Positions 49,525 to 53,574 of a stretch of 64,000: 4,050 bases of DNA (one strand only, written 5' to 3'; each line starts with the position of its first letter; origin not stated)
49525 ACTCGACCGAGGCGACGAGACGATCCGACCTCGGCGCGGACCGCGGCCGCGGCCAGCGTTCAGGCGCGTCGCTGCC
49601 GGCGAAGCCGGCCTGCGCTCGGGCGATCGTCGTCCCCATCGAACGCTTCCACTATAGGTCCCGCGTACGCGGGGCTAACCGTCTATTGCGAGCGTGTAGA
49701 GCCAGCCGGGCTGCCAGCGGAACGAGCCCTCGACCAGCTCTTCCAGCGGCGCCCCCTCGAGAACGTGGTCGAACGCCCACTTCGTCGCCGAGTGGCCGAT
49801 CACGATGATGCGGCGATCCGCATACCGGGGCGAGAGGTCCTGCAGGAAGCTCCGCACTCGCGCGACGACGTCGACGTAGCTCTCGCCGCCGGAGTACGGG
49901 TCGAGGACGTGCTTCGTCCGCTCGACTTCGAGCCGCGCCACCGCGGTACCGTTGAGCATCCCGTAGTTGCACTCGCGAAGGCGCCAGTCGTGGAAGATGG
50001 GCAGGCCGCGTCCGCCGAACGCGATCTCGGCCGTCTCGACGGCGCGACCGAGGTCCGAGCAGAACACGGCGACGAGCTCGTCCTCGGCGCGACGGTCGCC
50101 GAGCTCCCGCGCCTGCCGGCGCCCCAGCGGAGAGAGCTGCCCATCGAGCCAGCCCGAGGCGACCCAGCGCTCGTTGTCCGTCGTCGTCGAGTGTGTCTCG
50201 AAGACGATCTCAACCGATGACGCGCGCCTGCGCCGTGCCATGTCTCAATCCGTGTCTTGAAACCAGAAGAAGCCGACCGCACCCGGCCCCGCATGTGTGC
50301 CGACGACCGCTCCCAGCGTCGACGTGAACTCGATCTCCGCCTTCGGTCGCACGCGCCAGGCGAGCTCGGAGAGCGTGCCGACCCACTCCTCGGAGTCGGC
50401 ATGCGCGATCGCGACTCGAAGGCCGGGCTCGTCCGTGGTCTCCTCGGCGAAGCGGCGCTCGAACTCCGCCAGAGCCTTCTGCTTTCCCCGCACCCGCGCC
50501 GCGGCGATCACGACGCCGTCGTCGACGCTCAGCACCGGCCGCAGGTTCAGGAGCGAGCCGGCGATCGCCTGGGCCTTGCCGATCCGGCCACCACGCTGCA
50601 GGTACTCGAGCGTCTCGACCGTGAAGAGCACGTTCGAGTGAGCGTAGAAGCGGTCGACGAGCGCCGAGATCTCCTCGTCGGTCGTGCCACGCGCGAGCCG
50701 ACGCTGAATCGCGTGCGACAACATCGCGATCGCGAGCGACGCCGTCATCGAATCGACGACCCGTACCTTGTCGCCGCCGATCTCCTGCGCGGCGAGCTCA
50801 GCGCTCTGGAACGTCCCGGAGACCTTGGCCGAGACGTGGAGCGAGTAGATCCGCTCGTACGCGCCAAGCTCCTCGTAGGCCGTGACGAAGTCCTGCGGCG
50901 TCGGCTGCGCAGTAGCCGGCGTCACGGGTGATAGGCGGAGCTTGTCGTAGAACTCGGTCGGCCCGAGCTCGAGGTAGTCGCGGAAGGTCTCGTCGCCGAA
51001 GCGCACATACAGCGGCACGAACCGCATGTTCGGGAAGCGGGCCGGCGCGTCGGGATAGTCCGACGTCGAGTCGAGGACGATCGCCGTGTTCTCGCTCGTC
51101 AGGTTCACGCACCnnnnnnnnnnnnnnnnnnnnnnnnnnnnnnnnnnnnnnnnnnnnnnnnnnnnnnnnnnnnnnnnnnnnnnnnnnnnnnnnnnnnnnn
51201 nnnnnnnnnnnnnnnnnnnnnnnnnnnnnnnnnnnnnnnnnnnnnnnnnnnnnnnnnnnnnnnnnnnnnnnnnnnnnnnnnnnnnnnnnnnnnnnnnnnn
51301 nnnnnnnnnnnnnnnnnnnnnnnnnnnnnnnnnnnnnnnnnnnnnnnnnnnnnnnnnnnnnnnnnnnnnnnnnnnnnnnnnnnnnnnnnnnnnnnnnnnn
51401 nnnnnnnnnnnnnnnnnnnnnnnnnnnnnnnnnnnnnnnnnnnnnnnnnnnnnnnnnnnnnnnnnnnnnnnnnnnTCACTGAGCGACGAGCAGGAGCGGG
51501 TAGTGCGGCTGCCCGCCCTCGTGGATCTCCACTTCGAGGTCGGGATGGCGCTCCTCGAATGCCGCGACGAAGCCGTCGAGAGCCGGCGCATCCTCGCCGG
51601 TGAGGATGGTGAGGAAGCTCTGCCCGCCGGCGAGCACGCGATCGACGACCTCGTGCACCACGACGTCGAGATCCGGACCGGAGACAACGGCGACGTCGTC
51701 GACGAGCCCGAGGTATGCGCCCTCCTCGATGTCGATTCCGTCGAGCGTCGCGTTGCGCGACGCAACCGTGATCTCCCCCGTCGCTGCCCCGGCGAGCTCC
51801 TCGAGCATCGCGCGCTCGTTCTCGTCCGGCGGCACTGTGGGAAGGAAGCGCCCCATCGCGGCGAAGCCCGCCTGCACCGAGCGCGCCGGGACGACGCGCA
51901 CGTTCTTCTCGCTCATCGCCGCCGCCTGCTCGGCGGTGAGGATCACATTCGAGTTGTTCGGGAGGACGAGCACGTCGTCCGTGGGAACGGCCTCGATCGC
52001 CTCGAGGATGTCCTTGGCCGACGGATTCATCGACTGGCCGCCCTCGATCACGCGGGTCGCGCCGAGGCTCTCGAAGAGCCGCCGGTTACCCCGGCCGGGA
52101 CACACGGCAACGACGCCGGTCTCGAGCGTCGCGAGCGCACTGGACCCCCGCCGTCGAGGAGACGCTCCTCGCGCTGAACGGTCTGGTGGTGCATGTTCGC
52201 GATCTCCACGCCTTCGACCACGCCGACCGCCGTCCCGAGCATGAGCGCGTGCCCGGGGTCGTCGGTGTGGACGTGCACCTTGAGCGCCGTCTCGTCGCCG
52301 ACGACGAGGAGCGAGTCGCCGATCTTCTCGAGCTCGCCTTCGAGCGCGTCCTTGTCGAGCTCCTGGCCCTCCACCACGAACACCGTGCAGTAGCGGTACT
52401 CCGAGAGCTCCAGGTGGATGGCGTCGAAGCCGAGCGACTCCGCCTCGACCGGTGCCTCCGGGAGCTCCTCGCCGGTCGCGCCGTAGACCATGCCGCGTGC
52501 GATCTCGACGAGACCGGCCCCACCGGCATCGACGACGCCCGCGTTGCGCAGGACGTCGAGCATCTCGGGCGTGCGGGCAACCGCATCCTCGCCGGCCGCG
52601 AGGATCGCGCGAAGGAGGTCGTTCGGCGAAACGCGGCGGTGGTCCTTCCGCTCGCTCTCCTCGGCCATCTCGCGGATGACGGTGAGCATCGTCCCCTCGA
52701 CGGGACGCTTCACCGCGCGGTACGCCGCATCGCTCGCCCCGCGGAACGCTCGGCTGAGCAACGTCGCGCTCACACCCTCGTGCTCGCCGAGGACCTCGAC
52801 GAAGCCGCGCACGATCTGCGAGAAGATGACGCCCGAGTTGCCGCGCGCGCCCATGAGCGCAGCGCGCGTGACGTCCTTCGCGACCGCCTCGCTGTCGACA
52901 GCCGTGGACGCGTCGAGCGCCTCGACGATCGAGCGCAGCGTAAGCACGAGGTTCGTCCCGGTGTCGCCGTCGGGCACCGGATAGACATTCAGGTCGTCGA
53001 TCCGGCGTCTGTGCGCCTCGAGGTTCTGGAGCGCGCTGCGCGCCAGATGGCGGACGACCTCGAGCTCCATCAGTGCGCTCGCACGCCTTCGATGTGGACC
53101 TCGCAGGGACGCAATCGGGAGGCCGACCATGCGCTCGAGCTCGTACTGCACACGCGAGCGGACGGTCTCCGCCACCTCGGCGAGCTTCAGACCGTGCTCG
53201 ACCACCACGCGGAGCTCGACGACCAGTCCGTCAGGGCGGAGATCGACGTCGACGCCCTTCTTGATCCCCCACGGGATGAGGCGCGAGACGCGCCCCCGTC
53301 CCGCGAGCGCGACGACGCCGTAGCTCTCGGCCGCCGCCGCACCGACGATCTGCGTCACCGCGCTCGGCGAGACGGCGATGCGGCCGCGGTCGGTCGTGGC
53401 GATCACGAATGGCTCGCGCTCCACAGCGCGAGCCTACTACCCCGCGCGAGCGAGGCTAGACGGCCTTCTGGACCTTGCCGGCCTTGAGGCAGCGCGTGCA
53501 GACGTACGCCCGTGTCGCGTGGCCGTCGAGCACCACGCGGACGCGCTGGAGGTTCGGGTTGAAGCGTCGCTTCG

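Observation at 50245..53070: A stand-alone receiver domain translationally coupled between fakA (yloV) and fakB (degV)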

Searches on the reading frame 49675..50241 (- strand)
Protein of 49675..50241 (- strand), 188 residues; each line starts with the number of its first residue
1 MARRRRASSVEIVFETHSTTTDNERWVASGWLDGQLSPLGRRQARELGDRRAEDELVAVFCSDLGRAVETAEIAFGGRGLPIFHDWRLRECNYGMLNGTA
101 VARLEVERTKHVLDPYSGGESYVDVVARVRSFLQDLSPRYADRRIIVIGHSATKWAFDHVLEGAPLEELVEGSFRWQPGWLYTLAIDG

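Call 3: search_protein_families(library=pfam, proteins=[window:49675-50241:-], max_evalue=0.01)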
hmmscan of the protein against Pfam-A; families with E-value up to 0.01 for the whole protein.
window:49675-50241:- (188 aa): 1 family
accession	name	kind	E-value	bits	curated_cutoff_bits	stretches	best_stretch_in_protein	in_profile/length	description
PF00300.27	His_Phos_1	-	2.9e-30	105.8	21.7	1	17-169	6-166/194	Histidine phosphatase superfamily (branch 1)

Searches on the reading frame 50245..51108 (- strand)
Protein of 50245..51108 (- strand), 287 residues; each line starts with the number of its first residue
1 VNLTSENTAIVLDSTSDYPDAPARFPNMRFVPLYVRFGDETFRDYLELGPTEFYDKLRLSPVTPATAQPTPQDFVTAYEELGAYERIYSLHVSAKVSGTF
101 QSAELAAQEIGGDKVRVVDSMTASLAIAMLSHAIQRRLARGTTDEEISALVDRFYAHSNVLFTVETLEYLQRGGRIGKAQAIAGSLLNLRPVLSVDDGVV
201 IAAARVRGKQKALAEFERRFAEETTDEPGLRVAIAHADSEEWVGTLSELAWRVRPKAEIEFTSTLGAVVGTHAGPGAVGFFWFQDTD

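Call 3: search_protein_families(library=pfam, proteins=[window:50245-51108:-], max_evalue=0.01)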
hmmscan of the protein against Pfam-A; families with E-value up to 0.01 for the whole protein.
window:50245-51108:- (287 aa): 2 families
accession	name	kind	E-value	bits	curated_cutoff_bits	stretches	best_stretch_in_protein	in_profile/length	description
PF02645.21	DegV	-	3.4e-73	246.8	27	1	8-284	2-279/280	Uncharacterised protein, DegV family COG1307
PF13684.11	FakA-like_C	-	1.5e-06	28.2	23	1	65-206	28-151/216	Fatty acid kinase subunit A-like, C-terminal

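Call 36: find_related_loci(query=A2, collection=metagenome_contigs, flank=4000)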
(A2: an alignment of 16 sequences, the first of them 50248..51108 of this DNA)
Query A2 (287 aa) in metagenome_contigs; peptide patterns used: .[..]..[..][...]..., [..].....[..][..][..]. (x = any residue, [..] = any of these).
600 stretches matched a pattern (row limit reached: there are more); 551 encode a relative of the query (tblastn E <= 1e-3); the best 80 are kept; 80 distinct loci.
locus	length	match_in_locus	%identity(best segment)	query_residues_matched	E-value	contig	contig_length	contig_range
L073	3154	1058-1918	91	1-287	0e+0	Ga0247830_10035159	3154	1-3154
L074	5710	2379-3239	89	1-287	1e-175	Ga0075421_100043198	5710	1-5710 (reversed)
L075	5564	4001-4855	88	1-285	2e-171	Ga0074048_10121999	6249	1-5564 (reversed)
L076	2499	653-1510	87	1-287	1e-179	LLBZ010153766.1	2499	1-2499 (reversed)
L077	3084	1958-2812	84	1-285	5e-176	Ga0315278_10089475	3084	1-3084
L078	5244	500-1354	86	1-285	4e-168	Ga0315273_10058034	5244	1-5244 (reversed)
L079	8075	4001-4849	86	1-284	8e-165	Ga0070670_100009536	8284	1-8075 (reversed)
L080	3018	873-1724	85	1-285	3e-171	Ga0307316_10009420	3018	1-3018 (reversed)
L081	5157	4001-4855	81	1-285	2e-160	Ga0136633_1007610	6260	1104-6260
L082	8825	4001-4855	85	1-285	4e-159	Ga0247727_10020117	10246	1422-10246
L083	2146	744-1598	81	1-285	1e-170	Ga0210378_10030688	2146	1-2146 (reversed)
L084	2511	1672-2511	84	1-281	4e-168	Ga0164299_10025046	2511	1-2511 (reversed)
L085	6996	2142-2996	81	1-285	3e-158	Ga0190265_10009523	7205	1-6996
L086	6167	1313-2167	81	1-285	3e-158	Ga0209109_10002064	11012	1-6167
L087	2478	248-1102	84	1-285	3e-167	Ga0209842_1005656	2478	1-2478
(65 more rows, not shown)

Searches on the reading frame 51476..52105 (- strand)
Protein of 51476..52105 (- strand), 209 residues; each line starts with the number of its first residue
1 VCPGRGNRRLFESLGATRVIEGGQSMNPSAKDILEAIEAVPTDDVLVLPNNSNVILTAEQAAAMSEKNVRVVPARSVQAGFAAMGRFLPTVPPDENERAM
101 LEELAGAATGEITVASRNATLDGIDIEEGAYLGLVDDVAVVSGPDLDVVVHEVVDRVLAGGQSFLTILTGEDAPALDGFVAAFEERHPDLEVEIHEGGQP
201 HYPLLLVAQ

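Call 3: search_protein_families(library=pfam, proteins=[window:51476-52105:-], max_evalue=0.01)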
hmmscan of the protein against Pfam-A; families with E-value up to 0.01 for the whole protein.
window:51476-52105:- (209 aa): 1 family
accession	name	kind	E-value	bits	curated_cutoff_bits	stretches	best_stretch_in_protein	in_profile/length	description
PF13684.11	FakA-like_C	-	5.1e-64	216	23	1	2-207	6-214/216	Fatty acid kinase subunit A-like, C-terminal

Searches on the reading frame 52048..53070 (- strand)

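Call 3: search_protein_families(library=pfam, proteins=[window:52048-53070:-], max_evalue=0.01)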
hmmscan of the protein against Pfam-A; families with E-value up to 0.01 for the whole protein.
window:52048-53070:- (340 aa): 2 families
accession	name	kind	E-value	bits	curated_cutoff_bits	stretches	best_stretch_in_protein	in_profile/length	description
PF02734.22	Dak2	-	1.3e-39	136.3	27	1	31-195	1-173/174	DAK2 domain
PF21645.3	FakA-like_M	-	5.8e-24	84.2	24.9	1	224-297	1-77/80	Fatty acid kinase subunit A-like, middle domain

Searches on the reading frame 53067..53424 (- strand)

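Call 3: search_protein_families(library=pfam, proteins=[window:53067-53424:-], max_evalue=0.01)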
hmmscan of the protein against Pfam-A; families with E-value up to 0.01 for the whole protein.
window:53067-53424:- (119 aa): 1 family
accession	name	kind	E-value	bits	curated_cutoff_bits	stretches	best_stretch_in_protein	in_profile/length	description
PF03780.18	Asp23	-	2.5e-17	63.7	28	1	13-105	2-98/108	Asp23 family, cell envelope-related function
